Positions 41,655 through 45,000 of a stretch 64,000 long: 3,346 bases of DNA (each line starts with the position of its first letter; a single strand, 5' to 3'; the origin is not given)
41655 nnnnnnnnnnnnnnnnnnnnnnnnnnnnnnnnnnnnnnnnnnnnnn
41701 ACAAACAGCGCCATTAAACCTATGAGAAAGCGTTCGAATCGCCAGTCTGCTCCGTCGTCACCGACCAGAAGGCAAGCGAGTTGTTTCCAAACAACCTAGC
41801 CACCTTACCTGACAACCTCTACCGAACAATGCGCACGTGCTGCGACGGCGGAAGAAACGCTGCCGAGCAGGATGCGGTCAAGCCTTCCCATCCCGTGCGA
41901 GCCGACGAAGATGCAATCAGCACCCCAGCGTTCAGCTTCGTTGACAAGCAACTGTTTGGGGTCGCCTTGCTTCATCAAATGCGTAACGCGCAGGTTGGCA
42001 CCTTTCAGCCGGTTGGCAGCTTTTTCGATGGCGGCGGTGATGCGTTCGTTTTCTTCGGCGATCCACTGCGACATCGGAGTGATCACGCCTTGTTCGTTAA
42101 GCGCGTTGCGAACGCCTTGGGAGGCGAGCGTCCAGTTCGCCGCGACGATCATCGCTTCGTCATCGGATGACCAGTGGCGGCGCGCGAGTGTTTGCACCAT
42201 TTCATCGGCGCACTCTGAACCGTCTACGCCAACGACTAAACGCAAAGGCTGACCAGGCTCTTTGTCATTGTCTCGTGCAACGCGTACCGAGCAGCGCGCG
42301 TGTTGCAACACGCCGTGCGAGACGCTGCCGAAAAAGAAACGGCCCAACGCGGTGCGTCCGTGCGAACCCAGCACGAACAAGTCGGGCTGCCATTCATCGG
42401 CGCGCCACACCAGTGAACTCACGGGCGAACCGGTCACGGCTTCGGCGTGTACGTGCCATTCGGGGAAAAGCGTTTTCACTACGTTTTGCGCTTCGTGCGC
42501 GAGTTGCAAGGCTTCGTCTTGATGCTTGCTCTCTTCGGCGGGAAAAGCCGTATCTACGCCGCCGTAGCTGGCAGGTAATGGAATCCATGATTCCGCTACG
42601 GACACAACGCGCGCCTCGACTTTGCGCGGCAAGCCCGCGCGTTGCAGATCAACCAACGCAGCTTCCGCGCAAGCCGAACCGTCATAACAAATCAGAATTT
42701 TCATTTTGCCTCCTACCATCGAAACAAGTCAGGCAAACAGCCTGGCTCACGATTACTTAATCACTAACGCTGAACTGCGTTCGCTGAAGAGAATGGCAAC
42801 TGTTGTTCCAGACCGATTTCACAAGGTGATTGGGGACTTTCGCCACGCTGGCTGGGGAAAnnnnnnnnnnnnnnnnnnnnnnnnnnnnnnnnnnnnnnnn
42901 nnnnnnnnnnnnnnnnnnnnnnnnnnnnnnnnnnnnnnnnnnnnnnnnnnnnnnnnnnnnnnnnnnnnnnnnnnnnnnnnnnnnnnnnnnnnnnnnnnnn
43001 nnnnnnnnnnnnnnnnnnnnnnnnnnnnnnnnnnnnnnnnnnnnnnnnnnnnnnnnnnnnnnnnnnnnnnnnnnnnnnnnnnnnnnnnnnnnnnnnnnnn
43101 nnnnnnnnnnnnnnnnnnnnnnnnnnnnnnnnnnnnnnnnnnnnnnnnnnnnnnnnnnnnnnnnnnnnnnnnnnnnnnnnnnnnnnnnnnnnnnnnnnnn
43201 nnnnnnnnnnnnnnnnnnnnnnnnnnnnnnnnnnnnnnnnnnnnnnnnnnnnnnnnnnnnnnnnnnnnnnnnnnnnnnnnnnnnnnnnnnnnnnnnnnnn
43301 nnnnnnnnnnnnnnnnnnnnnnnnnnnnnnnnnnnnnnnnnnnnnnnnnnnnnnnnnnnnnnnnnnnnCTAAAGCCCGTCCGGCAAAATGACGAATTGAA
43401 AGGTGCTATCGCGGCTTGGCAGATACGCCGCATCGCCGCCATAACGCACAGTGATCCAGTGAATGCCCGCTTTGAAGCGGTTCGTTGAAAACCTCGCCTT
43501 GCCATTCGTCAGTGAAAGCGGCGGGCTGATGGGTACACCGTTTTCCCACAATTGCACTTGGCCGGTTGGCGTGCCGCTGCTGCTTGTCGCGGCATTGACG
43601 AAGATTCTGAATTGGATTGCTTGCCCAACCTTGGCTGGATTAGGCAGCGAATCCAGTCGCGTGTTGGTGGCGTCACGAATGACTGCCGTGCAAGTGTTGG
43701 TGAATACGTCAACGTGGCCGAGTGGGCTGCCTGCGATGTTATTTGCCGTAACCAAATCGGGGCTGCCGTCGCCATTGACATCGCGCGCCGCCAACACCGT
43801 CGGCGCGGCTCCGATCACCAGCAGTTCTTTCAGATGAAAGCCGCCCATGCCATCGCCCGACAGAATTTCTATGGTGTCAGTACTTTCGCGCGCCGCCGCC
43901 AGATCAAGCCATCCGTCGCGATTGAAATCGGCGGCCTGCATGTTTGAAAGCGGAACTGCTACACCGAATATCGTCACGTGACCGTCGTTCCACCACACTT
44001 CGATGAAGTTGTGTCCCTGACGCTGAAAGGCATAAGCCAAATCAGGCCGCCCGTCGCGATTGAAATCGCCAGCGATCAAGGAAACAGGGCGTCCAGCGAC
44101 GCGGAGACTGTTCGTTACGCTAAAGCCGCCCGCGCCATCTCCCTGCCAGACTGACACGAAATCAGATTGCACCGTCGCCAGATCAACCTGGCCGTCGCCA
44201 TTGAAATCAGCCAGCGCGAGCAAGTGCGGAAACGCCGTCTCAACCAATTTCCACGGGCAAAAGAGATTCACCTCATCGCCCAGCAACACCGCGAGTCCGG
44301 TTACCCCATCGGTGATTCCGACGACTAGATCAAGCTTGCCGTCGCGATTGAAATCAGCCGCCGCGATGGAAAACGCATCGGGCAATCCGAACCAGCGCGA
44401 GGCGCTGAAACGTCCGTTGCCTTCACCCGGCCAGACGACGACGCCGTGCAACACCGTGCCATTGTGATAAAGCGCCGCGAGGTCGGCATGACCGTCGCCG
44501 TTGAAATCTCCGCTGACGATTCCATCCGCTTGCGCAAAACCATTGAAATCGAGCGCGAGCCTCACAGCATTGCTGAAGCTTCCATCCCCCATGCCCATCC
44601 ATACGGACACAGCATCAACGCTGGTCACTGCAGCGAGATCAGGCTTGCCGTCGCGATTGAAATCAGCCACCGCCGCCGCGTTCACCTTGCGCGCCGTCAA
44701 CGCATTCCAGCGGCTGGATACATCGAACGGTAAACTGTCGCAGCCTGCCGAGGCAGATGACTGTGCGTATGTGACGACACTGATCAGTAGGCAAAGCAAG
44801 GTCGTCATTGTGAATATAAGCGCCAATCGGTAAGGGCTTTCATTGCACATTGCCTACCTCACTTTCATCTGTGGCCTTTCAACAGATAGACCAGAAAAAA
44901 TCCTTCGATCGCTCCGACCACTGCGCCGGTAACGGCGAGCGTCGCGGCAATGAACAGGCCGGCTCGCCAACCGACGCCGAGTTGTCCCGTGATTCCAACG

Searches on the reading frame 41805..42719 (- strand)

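Call 80: search_protein_families(library=pfam, proteins=[window:41805-42719:-], max_evalue=0.00001)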
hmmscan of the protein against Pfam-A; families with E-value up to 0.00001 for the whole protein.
window:41805-42719:- (304 aa): 1 family
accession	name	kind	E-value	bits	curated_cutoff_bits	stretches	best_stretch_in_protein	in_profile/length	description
PF00582.32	Usp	-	7.6e-44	150.1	24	2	7-148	4-140/141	Universal stress protein family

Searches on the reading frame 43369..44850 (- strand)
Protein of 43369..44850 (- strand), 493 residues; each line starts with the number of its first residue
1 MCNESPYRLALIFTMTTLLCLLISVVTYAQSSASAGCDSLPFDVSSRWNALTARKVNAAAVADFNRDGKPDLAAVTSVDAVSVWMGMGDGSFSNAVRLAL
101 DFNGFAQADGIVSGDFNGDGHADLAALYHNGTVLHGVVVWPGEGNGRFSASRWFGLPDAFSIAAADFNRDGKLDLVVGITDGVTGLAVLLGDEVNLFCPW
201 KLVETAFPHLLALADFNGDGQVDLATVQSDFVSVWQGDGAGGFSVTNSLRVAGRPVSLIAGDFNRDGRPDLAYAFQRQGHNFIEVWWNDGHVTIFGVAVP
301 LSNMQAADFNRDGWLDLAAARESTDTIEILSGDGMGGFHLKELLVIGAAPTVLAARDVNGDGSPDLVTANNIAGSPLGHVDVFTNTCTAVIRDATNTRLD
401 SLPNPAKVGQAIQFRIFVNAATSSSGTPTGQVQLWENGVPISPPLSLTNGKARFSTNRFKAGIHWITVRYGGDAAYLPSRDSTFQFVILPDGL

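Call 80: search_protein_families(library=pfam, proteins=[window:43369-44850:-], max_evalue=0.00001)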
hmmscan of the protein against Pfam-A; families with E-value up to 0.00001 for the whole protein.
window:43369-44850:- (493 aa): 4 families
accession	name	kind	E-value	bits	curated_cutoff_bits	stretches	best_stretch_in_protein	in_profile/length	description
PF13517.12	FG-GAP_3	-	6.2e-40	136.1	26.9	4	63-125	1-60/61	FG-GAP-like repeat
PF01839.29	FG-GAP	-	1.2e-29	102.1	22.1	0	161-180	4-23/37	FG-GAP repeat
PF16640.11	Big_3_5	-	9e-15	55.4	35.5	1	401-485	3-84/88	Bacterial Ig-like domain (group 3)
PF00404.24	Dockerin_1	-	1.6e-06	28.6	22.9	0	212-223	34-45/57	Dockerin type I domain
